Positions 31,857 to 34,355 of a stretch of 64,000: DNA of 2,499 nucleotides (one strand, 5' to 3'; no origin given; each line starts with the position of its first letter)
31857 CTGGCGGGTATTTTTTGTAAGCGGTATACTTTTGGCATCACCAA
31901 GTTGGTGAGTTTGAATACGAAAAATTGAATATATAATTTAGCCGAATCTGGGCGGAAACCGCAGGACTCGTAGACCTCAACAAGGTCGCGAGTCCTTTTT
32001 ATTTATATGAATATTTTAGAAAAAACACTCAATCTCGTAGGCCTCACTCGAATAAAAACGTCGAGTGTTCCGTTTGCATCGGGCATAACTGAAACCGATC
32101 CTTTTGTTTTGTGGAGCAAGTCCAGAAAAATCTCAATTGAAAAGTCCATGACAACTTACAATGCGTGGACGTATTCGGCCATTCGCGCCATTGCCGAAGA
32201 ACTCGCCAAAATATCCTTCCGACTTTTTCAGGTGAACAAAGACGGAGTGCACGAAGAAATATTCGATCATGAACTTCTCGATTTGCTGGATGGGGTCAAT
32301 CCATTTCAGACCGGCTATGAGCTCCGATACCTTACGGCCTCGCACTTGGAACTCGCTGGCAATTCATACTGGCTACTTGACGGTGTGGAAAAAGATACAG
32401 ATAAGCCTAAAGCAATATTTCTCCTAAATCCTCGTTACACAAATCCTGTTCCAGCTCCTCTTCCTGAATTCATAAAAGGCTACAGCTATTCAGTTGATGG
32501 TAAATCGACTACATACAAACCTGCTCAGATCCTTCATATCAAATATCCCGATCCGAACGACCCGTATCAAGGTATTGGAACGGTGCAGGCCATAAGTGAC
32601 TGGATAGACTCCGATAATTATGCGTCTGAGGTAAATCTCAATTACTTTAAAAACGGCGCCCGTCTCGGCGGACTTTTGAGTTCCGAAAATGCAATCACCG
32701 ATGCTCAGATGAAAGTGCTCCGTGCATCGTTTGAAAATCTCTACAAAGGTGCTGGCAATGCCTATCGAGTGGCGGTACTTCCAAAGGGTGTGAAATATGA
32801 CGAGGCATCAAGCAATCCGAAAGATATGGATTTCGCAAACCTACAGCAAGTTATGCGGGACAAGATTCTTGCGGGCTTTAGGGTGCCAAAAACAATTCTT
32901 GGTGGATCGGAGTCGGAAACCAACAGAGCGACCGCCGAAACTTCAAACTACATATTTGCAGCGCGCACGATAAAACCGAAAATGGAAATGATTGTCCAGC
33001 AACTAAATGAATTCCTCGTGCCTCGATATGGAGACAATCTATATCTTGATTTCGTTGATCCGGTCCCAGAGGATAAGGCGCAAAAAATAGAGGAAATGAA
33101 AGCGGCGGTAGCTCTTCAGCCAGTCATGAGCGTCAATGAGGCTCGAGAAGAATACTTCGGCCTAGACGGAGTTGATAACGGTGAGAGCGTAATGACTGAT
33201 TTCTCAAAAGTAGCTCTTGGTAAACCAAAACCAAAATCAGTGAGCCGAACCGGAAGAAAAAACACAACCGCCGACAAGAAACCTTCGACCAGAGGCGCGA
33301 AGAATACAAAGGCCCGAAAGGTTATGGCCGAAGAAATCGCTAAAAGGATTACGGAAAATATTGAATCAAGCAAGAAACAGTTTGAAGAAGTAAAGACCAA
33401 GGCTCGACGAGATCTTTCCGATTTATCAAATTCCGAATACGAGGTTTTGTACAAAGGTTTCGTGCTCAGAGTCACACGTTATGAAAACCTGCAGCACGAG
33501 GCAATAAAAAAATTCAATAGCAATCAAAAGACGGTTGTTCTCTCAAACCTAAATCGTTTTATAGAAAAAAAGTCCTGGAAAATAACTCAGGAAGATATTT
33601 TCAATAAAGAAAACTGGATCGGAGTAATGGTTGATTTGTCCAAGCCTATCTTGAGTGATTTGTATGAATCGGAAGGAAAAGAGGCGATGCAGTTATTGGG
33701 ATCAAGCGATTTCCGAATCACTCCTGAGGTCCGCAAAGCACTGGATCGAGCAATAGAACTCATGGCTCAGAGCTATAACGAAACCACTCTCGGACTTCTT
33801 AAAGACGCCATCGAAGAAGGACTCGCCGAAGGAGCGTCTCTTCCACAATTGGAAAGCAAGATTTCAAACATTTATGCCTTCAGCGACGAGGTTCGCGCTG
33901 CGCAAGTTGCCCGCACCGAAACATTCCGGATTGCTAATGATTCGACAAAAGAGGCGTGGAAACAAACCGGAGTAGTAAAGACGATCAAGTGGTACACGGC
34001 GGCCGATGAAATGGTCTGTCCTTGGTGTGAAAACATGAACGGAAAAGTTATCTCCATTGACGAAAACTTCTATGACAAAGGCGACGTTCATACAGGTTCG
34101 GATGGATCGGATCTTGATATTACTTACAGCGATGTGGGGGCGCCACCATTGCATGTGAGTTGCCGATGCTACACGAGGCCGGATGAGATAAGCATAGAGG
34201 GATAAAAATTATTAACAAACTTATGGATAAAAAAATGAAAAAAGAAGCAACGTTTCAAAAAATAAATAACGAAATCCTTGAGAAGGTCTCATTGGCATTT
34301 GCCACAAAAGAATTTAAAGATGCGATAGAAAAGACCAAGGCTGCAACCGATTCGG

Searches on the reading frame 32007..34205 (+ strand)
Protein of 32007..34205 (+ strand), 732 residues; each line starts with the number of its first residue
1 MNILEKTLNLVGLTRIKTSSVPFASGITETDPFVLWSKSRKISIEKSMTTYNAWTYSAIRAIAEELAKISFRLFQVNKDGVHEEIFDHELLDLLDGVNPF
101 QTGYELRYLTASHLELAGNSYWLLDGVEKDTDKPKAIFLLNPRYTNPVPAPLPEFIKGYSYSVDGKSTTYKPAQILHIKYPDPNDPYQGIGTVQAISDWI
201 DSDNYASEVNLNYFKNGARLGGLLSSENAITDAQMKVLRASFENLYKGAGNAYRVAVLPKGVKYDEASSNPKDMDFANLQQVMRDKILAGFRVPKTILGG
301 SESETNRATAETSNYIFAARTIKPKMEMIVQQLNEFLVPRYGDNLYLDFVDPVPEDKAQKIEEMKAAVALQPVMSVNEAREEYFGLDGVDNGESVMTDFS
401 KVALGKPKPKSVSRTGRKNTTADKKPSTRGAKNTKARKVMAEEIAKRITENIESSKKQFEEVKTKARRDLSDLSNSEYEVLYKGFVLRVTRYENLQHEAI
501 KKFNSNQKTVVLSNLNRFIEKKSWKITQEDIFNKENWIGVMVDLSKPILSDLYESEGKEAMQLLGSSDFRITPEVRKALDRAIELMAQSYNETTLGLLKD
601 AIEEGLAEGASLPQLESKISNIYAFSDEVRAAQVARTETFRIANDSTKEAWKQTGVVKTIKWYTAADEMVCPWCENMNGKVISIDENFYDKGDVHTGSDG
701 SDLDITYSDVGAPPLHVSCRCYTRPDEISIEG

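Call 29: search_protein_families(library=phrogs, proteins=[window:32007-34205:+], max_evalue=0.00001)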
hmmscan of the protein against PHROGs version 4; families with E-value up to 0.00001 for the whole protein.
window:32007-34205:+ (732 aa): 15 families
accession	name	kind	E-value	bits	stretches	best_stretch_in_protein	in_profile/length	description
phrog_2662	-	head and packaging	1.8e-113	381.5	1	50-727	65-709/717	portal protein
phrog_12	-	head and packaging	6.6e-71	241.2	1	48-681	89-608/646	portal protein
phrog_5929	-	head and packaging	8.1e-20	72.1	1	207-382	5-179/228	portal protein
phrog_2468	-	head and packaging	6.4e-18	66.2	1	499-725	46-271/303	head morphogenesis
phrog_6577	-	unknown function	1.1e-16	61.3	1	538-725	62-228/1066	-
phrog_595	-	head and packaging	3.6e-16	60.6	1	437-725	52-296/513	head maturation protease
phrog_115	-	head and packaging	1.2e-14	55.5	1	598-730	210-321/665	minor head protein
phrog_4728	-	head and packaging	5e-14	53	1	598-729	188-302/591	head morphogenesis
phrog_24918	-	head and packaging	1.4e-11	45.4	1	636-726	161-241/250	head morphogenesis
phrog_15127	-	head and packaging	1.3e-10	41.5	1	590-700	125-233/602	head protein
phrog_3517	-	head and packaging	1.5e-09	38.6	1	602-725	204-327/371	head morphogenesis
phrog_2271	-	head and packaging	1e-08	34.4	1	55-339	55-338/859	portal protein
phrog_68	-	head and packaging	1.9e-08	34.4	1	165-335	150-325/344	portal protein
phrog_324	-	head and packaging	3.1e-08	34.1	1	442-726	91-317/624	head morphogenesis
phrog_19443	-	head and packaging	5.1e-06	26.2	0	598-725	172-283/579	minor head protein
